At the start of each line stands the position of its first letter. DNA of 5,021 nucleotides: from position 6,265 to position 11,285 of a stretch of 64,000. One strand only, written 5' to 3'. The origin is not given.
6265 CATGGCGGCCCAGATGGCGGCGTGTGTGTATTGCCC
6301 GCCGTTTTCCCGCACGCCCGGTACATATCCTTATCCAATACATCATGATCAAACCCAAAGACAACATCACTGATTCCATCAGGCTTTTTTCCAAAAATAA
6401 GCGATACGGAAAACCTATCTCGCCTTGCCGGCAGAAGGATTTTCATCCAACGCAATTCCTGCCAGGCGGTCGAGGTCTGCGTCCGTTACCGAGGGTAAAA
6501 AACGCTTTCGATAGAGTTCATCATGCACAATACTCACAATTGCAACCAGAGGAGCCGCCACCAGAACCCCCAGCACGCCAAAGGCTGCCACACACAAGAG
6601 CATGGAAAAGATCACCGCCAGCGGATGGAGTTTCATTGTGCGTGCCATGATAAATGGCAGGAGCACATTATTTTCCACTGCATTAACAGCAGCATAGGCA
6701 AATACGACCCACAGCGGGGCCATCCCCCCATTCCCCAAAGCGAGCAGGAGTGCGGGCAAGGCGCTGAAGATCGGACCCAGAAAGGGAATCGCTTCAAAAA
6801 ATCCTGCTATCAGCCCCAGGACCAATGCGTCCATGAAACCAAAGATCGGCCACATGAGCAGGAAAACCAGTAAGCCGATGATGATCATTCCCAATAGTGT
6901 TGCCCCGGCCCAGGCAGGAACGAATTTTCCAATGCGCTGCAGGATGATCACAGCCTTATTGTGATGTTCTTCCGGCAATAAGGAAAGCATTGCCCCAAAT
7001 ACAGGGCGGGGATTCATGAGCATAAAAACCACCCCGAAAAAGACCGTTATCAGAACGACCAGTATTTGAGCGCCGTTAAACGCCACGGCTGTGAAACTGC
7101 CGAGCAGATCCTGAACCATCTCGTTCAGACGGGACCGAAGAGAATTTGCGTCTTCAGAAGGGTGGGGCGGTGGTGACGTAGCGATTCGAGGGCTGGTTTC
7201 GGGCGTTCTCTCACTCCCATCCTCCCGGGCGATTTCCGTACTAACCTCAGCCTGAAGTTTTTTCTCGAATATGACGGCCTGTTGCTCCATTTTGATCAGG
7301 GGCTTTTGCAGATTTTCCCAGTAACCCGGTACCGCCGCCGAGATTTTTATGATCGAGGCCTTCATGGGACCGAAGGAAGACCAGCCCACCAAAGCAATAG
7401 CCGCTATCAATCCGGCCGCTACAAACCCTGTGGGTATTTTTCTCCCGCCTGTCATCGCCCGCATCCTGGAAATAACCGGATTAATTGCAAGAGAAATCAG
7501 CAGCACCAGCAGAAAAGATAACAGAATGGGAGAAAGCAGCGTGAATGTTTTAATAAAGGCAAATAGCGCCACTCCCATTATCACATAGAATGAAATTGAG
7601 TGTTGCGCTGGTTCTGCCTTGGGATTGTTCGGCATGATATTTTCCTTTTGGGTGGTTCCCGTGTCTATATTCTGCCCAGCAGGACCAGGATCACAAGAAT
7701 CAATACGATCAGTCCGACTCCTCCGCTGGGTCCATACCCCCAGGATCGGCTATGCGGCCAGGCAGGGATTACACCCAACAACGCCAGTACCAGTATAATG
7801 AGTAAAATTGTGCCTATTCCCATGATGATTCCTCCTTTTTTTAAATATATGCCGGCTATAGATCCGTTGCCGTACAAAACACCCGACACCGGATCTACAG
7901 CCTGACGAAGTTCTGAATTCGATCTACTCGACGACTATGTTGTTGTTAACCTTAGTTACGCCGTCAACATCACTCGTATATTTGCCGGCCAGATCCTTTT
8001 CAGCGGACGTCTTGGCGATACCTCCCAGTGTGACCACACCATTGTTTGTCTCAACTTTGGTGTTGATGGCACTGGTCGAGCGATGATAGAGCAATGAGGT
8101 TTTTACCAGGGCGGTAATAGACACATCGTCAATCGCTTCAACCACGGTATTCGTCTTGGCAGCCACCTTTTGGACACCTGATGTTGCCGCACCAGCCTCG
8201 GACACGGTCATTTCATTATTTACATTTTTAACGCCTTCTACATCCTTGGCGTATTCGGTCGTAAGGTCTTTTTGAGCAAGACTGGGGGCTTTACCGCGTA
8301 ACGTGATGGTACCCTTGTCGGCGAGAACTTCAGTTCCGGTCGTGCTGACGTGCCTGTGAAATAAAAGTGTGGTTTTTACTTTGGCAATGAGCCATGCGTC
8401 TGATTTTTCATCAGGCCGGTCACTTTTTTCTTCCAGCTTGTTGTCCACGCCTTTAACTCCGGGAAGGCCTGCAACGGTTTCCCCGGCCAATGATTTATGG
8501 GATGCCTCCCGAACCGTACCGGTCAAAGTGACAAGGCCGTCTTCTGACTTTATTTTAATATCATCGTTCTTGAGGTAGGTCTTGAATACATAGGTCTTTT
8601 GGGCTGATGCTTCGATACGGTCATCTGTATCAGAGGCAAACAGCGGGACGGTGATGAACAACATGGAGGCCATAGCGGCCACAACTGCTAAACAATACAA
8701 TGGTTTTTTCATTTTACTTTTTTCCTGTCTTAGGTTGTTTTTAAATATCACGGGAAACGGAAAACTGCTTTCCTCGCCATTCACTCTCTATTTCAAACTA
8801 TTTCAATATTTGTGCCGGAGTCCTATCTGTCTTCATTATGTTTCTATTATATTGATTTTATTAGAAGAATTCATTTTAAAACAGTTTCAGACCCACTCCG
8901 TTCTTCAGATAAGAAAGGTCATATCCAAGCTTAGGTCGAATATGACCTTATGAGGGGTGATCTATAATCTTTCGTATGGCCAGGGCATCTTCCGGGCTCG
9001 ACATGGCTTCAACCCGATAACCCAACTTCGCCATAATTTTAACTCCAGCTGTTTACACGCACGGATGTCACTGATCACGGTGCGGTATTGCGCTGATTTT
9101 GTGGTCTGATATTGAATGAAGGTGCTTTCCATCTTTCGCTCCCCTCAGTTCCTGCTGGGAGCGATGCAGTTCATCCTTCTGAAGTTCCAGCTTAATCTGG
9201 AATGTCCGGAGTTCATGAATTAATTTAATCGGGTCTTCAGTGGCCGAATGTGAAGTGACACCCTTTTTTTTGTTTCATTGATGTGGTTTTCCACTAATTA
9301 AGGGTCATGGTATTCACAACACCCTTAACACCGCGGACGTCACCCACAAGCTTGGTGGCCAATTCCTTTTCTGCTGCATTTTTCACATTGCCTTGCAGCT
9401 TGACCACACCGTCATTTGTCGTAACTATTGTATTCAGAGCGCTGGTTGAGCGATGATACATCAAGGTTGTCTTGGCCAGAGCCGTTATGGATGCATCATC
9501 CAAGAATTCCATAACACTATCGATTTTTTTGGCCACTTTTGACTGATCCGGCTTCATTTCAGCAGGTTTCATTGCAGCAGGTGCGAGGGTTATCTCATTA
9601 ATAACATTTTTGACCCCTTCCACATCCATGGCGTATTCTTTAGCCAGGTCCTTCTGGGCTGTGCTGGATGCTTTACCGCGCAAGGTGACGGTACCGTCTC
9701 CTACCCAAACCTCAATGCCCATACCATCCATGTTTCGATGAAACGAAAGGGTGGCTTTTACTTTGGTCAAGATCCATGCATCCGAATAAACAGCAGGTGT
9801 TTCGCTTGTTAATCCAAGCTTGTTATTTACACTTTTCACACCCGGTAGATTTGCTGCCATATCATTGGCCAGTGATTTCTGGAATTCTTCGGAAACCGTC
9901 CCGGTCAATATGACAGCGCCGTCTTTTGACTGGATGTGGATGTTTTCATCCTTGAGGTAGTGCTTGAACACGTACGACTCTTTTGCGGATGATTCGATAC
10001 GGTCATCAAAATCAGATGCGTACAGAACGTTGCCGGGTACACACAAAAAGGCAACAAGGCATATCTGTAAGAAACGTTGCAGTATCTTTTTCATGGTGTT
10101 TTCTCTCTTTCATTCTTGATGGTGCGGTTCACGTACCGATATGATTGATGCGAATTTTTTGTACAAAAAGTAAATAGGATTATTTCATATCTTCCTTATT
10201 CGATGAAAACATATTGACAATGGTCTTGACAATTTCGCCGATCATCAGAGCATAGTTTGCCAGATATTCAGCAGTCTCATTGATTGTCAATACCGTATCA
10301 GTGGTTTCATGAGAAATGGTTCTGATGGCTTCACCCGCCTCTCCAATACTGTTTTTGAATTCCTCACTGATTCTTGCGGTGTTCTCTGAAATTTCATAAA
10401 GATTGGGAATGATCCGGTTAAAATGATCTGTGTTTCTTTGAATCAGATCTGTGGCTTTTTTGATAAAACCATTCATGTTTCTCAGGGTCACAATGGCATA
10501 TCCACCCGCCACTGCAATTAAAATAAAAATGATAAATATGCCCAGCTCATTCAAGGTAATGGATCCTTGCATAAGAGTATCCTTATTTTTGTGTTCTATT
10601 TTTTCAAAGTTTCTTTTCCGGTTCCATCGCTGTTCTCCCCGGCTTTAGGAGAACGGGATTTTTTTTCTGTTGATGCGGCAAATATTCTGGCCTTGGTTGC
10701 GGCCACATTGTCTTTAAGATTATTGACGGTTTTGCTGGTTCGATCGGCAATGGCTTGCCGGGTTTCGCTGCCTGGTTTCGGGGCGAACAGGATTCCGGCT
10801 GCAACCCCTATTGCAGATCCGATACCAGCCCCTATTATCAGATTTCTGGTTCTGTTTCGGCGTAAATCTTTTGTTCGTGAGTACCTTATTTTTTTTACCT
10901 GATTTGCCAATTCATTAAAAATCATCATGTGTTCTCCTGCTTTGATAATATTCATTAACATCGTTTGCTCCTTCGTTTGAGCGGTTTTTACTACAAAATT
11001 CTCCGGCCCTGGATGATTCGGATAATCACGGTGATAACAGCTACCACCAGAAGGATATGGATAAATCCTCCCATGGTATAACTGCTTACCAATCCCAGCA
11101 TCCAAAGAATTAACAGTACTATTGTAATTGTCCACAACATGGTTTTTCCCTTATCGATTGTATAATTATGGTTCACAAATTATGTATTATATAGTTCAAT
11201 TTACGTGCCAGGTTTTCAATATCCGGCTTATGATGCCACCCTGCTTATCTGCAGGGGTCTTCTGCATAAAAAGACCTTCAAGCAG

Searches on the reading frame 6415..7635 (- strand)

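Call 75: search_protein_families(library=pfam, proteins=[window:6415-7635:-], max_evalue=0.000001)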
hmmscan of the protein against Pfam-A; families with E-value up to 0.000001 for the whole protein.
window:6415-7635:- (406 aa): 1 family
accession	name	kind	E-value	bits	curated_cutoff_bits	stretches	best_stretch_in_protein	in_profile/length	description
PF01594.21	AI-2E_transport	-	9.2e-40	137.2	34.3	1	14-372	4-324/327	AI-2E family transporter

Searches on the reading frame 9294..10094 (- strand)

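Call 8: search_protein_families(library=pfam, proteins=[window:9294-10094:-], max_evalue=0.001)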
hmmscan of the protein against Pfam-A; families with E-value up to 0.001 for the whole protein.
window:9294-10094:- (266 aa): 2 families
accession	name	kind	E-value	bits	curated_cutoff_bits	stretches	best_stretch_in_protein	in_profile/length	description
PF04972.22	BON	-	2.2e-46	156.4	27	3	104-172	1-69/69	BON domain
PF21937.1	Yop-YscD_ppl_2nd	-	9.3e-05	22.5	27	0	227-263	27-64/67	YscD/CdsD-like Bon-like domain 2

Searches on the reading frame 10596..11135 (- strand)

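Call 8: search_protein_families(library=pfam, proteins=[window:10596-11135:-], max_evalue=0.001)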
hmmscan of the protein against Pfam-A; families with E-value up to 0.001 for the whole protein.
window:10596-11135:- (179 aa): 1 family
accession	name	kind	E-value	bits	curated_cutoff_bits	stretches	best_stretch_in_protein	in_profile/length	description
PF12732.12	YtxH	-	1e-12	48.8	37.5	1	100-154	1-62/71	YtxH-like protein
